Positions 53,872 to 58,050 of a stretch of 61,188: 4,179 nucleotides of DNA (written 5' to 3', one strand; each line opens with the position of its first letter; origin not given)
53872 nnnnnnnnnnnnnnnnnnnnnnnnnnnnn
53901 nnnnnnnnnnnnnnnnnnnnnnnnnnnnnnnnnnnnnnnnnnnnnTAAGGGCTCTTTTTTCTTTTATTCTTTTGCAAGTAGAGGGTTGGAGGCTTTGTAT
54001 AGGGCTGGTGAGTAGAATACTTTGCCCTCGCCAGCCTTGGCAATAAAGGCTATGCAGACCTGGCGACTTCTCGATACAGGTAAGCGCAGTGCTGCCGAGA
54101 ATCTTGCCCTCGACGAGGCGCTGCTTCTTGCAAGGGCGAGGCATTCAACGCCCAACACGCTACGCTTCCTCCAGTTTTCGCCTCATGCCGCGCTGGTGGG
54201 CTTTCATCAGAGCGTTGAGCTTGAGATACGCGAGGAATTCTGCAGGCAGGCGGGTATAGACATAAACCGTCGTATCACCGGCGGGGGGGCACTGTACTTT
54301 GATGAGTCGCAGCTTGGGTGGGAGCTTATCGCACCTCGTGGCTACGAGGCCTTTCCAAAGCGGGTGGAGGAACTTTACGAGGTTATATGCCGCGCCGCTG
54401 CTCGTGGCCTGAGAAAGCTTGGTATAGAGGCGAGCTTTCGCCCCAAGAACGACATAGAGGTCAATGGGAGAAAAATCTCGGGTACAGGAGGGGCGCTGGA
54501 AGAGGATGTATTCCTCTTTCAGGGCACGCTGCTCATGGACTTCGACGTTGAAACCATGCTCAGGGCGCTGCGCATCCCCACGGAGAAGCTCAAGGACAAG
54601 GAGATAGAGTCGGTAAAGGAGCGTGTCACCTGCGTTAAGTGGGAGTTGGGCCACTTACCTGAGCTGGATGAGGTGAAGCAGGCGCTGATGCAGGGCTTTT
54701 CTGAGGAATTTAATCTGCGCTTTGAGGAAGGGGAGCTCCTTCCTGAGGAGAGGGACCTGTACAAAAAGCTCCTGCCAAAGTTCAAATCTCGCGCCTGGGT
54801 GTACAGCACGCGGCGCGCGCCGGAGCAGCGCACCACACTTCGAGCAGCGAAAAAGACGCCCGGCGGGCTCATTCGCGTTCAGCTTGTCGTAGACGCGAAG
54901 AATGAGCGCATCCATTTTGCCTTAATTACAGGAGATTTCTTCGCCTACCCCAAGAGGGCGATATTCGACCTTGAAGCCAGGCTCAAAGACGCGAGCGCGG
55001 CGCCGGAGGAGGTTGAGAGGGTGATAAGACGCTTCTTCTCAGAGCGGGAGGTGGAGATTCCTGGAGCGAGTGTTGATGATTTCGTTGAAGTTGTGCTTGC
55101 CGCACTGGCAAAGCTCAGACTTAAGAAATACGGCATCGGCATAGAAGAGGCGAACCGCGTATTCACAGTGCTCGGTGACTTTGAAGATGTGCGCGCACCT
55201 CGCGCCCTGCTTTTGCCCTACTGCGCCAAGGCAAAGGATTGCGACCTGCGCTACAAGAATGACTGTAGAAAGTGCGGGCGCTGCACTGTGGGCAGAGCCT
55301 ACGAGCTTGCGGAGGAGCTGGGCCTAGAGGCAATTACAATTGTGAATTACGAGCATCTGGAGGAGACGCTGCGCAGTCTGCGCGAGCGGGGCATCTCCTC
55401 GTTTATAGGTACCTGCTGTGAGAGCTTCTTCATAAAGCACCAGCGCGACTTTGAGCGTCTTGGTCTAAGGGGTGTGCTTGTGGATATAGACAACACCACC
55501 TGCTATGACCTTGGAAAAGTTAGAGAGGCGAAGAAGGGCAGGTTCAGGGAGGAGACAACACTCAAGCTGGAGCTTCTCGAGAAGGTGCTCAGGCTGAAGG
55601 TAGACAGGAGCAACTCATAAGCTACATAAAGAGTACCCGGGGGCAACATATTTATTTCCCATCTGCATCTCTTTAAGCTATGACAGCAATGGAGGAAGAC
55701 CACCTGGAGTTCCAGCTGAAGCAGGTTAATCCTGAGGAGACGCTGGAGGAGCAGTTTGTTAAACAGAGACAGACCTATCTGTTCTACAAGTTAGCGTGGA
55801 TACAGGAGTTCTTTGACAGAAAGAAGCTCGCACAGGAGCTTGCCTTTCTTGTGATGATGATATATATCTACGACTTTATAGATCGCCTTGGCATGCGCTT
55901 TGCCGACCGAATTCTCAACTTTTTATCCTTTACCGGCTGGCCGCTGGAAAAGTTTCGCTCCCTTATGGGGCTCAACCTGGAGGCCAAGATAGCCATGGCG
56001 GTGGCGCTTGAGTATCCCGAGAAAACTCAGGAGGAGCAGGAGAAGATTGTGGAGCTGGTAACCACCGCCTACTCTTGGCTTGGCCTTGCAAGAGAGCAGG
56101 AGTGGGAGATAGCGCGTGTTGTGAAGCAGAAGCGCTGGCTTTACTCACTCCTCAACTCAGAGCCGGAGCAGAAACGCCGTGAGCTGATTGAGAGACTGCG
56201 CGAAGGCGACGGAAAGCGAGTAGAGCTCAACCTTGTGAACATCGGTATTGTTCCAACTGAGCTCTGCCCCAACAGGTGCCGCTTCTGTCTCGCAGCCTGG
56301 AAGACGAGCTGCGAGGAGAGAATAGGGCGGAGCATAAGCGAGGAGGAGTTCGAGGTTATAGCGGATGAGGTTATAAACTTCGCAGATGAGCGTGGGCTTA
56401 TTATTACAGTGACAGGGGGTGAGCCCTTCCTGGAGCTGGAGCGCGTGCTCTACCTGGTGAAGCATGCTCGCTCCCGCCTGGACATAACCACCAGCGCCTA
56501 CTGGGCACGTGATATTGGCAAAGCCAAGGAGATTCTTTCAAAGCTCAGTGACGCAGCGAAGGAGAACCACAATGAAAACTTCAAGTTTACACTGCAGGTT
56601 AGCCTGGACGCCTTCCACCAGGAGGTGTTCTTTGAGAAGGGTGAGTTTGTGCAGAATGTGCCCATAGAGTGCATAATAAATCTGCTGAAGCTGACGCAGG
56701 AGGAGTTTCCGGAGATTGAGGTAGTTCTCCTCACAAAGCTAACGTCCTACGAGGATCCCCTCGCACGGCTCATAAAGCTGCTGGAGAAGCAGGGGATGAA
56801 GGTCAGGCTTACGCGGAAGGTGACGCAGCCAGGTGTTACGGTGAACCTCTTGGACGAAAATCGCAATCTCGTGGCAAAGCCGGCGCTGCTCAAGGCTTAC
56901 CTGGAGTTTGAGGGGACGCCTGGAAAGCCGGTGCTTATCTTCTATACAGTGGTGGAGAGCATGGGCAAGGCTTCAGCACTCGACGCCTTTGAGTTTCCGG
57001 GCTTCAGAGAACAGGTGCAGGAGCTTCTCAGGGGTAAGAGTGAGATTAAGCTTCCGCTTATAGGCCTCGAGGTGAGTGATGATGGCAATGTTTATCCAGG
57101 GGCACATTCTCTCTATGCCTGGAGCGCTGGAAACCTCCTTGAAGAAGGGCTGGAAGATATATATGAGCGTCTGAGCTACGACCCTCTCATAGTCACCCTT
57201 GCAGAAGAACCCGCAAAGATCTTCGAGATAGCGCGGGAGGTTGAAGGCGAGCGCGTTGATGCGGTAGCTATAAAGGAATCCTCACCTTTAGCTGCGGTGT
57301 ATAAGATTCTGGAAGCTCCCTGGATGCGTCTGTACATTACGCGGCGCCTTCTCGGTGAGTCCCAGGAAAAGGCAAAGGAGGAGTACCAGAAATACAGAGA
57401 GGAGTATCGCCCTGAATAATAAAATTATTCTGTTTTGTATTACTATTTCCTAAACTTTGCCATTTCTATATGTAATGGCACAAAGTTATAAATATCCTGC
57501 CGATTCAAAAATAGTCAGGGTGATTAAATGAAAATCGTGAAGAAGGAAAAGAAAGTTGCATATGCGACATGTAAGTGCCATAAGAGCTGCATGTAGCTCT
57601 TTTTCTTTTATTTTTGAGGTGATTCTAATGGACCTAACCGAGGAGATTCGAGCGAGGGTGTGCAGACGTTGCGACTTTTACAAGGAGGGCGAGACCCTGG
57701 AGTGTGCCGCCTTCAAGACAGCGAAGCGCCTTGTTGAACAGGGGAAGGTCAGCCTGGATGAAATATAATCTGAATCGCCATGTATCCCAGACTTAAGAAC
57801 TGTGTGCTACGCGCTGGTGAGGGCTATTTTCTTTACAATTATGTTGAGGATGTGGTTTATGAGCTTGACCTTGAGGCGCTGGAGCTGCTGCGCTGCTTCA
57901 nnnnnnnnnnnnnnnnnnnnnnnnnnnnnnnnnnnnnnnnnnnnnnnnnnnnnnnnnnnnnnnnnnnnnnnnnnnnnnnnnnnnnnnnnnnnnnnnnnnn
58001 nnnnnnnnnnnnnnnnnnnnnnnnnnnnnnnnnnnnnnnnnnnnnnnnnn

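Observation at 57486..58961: Two unannotated small Cys ORFs directly upstream of an RRE-bearing radical SAM/SPASM gene: candidate undescribed archaeal peptide or cofactor maturation cassette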

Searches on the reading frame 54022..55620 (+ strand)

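Call 3: search_protein_families(library=pfam, proteins=[window:54022-55620:+], max_evalue=0.1)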
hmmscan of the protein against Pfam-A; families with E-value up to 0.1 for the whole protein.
window:54022-55620:+ (532 aa): 4 families
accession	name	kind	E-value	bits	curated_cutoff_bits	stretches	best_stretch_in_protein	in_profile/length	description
PF21948.1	LplA-B_cat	-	1.3e-48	166.1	27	1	24-226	2-199/200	Lipoyl protein ligase A/B catalytic domain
PF01976.22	DUF116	-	3.4e-13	49.8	25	1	386-496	32-143/155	Protein of unknown function DUF116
PF10437.14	Lip_prot_lig_C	-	1.2e-05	25.6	24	1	272-356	5-83/85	Bacterial lipoate protein ligase C-terminus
PF03099.24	BPL_LplA_LipB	-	0.014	15.8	21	1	67-175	14-133/133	Biotin/lipoate A/B protein ligase family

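Call 4: search_protein_families(library=ncbifam, proteins=[window:54022-55620:+], max_evalue=0.1)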
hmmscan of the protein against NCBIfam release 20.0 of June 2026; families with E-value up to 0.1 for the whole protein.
window:54022-55620:+ (532 aa): 6 families
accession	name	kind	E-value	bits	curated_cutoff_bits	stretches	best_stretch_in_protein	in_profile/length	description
TIGR00545.2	lipoyltrans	equivalog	8e-50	169.7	280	1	17-356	4-325/328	lipoate--protein ligase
NF053751.1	LplAB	exception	9.5e-39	133.3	550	2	13-261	99-345/348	lipoate-protein ligase LplAB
NF053750.1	LplA_large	exception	1.1e-37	129.8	480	1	27-254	13-239/248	lipoate-protein ligase large subunit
NF053790.1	LplA_LipA_fuse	exception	1e-34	120.1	800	1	56-358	43-324/606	bifunctional lipoate--protein ligase/lipoyl synthase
NF053749.1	LplB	equivalog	5.6e-14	52.1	65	1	278-362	4-86/86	lipoate-protein ligase small subunit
NF006206.0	PRK08330.1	equivalog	0.013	14.9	311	1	117-155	79-117/243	biotin--protein ligase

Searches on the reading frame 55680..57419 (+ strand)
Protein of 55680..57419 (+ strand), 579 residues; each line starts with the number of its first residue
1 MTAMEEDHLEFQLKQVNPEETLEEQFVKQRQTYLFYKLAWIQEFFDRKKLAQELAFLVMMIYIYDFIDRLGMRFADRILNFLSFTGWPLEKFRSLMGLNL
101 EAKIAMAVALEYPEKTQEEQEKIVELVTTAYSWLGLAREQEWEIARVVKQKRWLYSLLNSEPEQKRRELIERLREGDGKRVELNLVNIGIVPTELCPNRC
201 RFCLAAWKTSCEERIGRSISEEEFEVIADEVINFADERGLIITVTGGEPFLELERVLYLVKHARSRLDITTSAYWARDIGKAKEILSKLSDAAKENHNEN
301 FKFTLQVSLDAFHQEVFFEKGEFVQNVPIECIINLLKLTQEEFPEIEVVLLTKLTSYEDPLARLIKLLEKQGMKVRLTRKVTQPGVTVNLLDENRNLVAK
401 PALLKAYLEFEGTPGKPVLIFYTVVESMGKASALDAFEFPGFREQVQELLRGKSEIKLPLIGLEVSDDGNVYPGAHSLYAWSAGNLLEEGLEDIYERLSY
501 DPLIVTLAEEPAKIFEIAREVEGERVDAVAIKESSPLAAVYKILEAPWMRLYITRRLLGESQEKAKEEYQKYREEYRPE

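Call 3: search_protein_families(library=pfam, proteins=[window:55680-57419:+], max_evalue=0.1)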
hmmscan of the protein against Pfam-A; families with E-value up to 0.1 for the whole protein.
window:55680-57419:+ (579 aa): 2 families
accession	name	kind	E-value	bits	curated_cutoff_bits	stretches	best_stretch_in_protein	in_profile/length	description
PF04055.27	Radical_SAM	-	4.5e-10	40.4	29.5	1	190-350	1-150/166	Radical SAM superfamily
PF13353.11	Fer4_12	-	1.5e-06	29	22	1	194-268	13-82/137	4Fe-4S single cluster domain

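Call 4: search_protein_families(library=ncbifam, proteins=[window:55680-57419:+], max_evalue=0.1)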
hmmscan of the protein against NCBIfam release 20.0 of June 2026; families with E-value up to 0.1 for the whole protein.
window:55680-57419:+ (579 aa): 18 families
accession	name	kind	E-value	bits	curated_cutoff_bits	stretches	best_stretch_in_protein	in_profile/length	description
NF038283.1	viperin_w_prok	equivalog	1.1e-06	28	180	1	193-273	9-88/281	viperin family antiviral radical SAM protein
TIGR03977.1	rSAM_pair_HxsC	equivalog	5.6e-06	25.5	267.9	1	191-352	30-177/292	His-Xaa-Ser system radical SAM maturase HxsC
TIGR03978.1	rSAM_paired_1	equivalog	9.9e-06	24.6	370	1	161-267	59-161/466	His-Xaa-Ser system radical SAM maturase HxsB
TIGR04078.1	rSAM_yydG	equivalog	5.8e-05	22.7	300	1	196-352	11-145/309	YydG family radical SAM peptide epimerase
TIGR02493.1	PFLA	equivalog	0.00016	21.1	231.75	1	196-266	25-93/235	pyruvate formate-lyase-activating protein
TIGR02666.1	moaA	equivalog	0.00026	20.1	284.05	1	193-377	17-189/336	GTP 3',8-cyclase MoaA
TIGR04053.2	TIGR04053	equivalog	0.00049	19.5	395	1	193-327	15-139/366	TIGR04053 family radical SAM/SPASM domain-containing protein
TIGR04115.1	rSAM_Cxxx_rpt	equivalog_domain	0.0005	19.7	350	1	190-260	6-74/359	radical SAM peptide maturase, CXXX-repeat target family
TIGR02491.1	NrdG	equivalog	0.00059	19.8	126.1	1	196-271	25-98/154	anaerobic ribonucleoside-triphosphate reductase activating protein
NF047865.1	rSAM_PapB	equivalog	0.003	16.8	340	1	191-270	8-85/330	PapB family radical SAM/SPASM ranthipeptide maturase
TIGR03365.1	Bsubt_queE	equivalog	0.005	16.4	206.1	1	191-273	27-109/238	7-carboxy-7-deazaguanine synthase QueE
TIGR02494.1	PFLE_PFLC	subfamily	0.016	14.5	174.35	1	196-266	81-151/293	glycyl-radical enzyme activating protein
TIGR04349.1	rSAM_QueE_gams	hypoth_equivalog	0.019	14.7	300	1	194-291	27-114/210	7-carboxy-7-deazaguanine synthase QueE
NF043069.1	T4HPD_activ_SAM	equivalog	0.021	14.2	425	1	195-274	81-162/299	trans-4-hydroxy-L-proline dehydratase activase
NF049973.1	radical_Rv1681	equivalog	0.039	12.9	380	1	196-312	82-182/326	Rv1681 family radical SAM protein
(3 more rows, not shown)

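Call 65: find_homologous_proteins(query=window:55680-57416:+, max_evalue=0.00001)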
Query window:55680-57416:+ (579 aa): 46 proteins with E <= 0.00001 among 8000 candidates.
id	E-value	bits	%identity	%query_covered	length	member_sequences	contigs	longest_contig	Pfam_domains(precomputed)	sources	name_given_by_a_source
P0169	0.0e+0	1277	100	100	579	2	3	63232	PF04055.28,PF13353.12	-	-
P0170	0.0e+0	1212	94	100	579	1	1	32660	PF04055.28,PF13353.12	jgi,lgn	jgi:MoaA/NifB/PqqE/SkfB family radical SAM enzyme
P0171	0.0e+0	1210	93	100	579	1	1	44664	PF04055.28,PF13353.12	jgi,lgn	jgi:MoaA/NifB/PqqE/SkfB family radical SAM enzyme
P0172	0.0e+0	1206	93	100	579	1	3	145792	PF04055.28,PF13353.12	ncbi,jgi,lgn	jgi:MoaA/NifB/PqqE/SkfB family radical SAM enzyme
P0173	0.0e+0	1143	88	97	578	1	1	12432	PF04055.28,PF13353.12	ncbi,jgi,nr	ncbi:MAG: radical SAM protein [Euryarchaeota archaeon]|nr:radical SAM protein [Euryarchaeota archaeo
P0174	0.0e+0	1142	88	100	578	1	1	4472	PF04055.28,PF13353.12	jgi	jgi:MoaA/NifB/PqqE/SkfB family radical SAM enzyme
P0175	0.0e+0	1141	87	100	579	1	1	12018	PF04055.28,PF13353.12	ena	-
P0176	0.0e+0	1111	85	99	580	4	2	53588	PF04055.28,PF13353.12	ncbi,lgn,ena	-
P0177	0.0e+0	1086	85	97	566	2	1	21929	PF04055.28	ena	-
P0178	2.7e-224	764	61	95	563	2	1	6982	PF04055.28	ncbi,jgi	-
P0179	3.4e-224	764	61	96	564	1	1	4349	PF04055.28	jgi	-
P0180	8.1e-218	743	60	95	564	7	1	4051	PF04055.28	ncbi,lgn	-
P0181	2.0e-177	609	50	99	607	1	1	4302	PF04055.28,PF13353.12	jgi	jgi:organic radical activating enzyme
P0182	5.8e-174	598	50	97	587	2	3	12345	PF04055.28,PF13353.12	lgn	-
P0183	9.0e-165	568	48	96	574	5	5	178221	PF04055.28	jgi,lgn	jgi:organic radical activating enzyme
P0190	9.9e-152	525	47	97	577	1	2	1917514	PF04055.28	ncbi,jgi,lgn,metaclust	jgi:MoaA/NifB/PqqE/SkfB family radical SAM enzyme|metaclust:\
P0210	2.0e-130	454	41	96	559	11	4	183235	PF04055.28,PF13353.12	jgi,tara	jgi:pyruvate-formate lyase-activating enzyme|tara:strand:+ start:351 stop:2030 length:1680 start_cod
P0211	2.8e-129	451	43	96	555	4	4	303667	PF04055.28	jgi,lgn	jgi:organic radical activating enzyme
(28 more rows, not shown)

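Call 66: find_encoding_contigs(protein=P0190, flank=5000, max_places=1)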
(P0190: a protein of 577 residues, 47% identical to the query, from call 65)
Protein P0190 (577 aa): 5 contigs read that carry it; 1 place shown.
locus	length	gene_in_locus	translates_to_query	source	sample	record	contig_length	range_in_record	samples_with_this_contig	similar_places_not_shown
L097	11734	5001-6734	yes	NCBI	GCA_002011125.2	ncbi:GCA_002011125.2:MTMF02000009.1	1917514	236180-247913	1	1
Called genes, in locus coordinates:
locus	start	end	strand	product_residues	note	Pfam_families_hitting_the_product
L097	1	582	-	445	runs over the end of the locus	PF00202:Aminotran_3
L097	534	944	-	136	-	PF12800:Fer4_4 (faint), PF13237:Fer4_10 (weak), PF13247:Fer4_11, PF14697:Fer4_21 (weak), PF12838:Fer4_7 (weak), PF12797:Fer4_2 (weak), PF00037:Fer4, PF12837:Fer4_6 (weak), +1 more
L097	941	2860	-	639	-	PF02730:AFOR_N, PF01314:AFOR_C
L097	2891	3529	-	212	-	PF02607:B12-binding_2, PF02310:B12-binding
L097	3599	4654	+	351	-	PF09505:Dimeth_Pyl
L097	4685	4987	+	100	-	PF09505:Dimeth_Pyl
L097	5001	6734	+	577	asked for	PF04055:Radical_SAM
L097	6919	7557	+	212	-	PF01914:MarC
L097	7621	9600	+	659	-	PF03453:MoeA_N, PF00994:MoCF_biosynth, PF03454:MoeA_C, PF12727:PBP_like, PF12974:Phosphonate-bd (faint), PF13531:SBP_bac_11 (weak)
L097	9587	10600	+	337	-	PF00348:polyprenyl_synt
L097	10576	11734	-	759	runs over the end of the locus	PF00708:Acylphosphatase, PF07503:zf-HYPF, PF01300:Sua5_yciO_yrdC, PF17788:HypF_C, PF22521:HypF_C_2, PF00814:TsaD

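Call 67: find_encoding_contigs(protein=P0211, flank=5000, max_places=1)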
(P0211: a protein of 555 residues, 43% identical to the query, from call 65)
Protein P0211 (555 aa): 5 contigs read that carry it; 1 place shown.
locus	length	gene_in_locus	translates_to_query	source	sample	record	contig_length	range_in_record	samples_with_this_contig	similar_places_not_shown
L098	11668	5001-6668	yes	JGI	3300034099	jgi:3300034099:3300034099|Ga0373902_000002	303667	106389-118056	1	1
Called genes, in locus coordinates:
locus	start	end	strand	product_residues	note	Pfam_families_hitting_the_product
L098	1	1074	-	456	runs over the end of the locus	PF05977:MFS_3, PF07690:MFS_1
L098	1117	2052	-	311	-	-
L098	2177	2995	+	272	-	PF12849:PBP_like_2, PF01547:SBP_bac_1 (faint), PF13531:SBP_bac_11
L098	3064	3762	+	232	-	PF00528:BPD_transp_1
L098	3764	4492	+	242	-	PF02463:SMC_N (weak), PF00005:ABC_tran, PF13304:AAA_21 (weak)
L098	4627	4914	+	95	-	PF00216:Bac_DNA_binding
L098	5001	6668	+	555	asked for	PF04055:Radical_SAM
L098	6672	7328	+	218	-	PF22175:Ogg-HhH (weak), PF00730:HhH-GPD, PF00633:HHH (weak)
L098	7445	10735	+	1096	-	PF24883:NPHP3_N (weak), PF25873:WHD_MalT, PF07719:TPR_2 (faint), PF13424:TPR_12 (faint), PF13428:TPR_14 (faint), PF03704:BTAD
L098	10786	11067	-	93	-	PF13443:HTH_26 (faint), PF13560:HTH_31 (faint), PF12844:HTH_19 (weak), PF01381:HTH_3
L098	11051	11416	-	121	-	PF05973:Gp49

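Call 68: find_encoding_contigs(protein=P0210, flank=5000, max_places=1)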
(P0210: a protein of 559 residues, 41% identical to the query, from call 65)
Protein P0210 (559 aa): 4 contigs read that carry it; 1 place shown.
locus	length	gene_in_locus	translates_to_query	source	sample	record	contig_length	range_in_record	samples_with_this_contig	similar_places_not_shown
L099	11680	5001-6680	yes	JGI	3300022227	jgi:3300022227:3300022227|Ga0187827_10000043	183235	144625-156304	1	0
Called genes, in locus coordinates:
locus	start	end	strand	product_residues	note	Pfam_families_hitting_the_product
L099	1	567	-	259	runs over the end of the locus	PF13187:Fer4_9 (weak), PF13237:Fer4_10 (weak), PF13247:Fer4_11, PF25160:LdpA_Fe-S-bd (weak), PF12838:Fer4_7, PF00037:Fer4, PF12797:Fer4_2, PF12837:Fer4_6, +2 more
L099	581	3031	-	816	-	PF04879:Molybdop_Fe4S4, PF00384:Molybdopterin, PF01568:Molydop_binding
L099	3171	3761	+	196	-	PF12804:NTP_transf_3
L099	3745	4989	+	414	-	PF03453:MoeA_N, PF00994:MoCF_biosynth, PF03454:MoeA_C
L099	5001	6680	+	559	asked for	PF04055:Radical_SAM (weak), PF13353:Fer4_12 (faint)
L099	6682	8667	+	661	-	PF03453:MoeA_N, PF00994:MoCF_biosynth, PF03454:MoeA_C, PF12727:PBP_like, PF13531:SBP_bac_11 (weak)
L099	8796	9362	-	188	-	PF27746:Small_heat_shock_put (weak), PF00011:HSP20, PF04969:CS, PF17886:ArsA_HSP20 (weak)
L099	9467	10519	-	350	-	PF04014:MazE_antitoxin, PF01895:PhoU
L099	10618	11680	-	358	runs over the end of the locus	PF00005:ABC_tran, PF13304:AAA_21, PF08402:TOBE_2 (faint), PF03459:TOBE (weak)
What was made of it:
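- On LipS1/LipS2 archaeal lipoyl synthase (considered for the neighbouring 579-aa rSAM because of the adjacent LplA gene): Its homologues sit next to MoeA and Mo/W genes, not lipoate genes (calls 66-68).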

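Call 72: search_protein_families(library=padloc, proteins=[window:55680-57416:+], max_evalue=0.01)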
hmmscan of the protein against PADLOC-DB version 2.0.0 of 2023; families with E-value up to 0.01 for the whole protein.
window:55680-57416:+ (579 aa): 3 families
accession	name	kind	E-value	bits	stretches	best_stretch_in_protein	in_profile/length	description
PDLC02903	pVip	-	9.7e-07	26.5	1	193-325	7-116/257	Viperins not associated with kinases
PDLC02904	pVip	-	5.3e-06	24.2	1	193-375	10-172/262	Viperins associated with kinases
PDLC02905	pVip-kinase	-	0.0094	13.2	0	193-273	189-265/474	Viperin-kinase fusion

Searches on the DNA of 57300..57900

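Call 62: search_rna_families(source=window, start=57300, end=57900, threshold=evalue, max_evalue=1)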
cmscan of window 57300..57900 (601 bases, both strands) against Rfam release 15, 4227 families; matches with E-value up to 1: 3.
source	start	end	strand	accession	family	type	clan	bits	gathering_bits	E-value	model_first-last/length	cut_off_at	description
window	57489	57607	+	RF01389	isrF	Gene; sRNA;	-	20.3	40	0.0017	1-292/292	no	isrF Hfq binding RNA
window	57861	57900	+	RF03801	mir-7143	Gene; miRNA;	-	18.4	90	0.54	1-41/61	3'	mir-7143 microRNA precursor family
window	57572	57613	+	RF00638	MIR159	Gene; miRNA;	-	16.3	74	0.38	1-196/196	no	MIR159 microRNA precursor family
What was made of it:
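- Tried and rejected: Rfam gives only sub-threshold chance hits (isrF at 20 bits against 40; two plant/animal miRNA models) (call 62).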

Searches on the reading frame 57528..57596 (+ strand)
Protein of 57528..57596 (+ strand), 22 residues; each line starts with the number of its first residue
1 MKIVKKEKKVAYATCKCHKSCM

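Call 3: search_protein_families(library=pfam, proteins=[window:57528-57596:+], max_evalue=0.1)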
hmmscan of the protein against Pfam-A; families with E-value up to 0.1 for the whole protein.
window:57528-57596:+ (22 aa): 0 families

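Call 4: search_protein_families(library=ncbifam, proteins=[window:57528-57596:+], max_evalue=0.1)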
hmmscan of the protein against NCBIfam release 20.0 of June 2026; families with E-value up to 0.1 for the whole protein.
window:57528-57596:+ (22 aa): 0 families

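Call 22: search_protein_families(library=ncbifam, proteins=[window:57528-57593:+], max_evalue=10)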
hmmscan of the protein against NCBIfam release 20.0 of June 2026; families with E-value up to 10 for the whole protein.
seq(22 aa): 0 families
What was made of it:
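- On SCIFF / ranthipeptide: No NCBIfam precursor model hits the peptide (calls 4, 22).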

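Call 23: search_protein_families(library=pfam, proteins=[window:57528-57593:+], max_evalue=10)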
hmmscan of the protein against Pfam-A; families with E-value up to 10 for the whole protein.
seq(22 aa): 0 families
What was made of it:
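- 57528..57596 (+): Precursor peptide gene, 22 aa (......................): basic leader plus C-x-C-x3-C C-terminal core. No Pfam or NCBIfam family (calls 3, 4, 22, 23).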
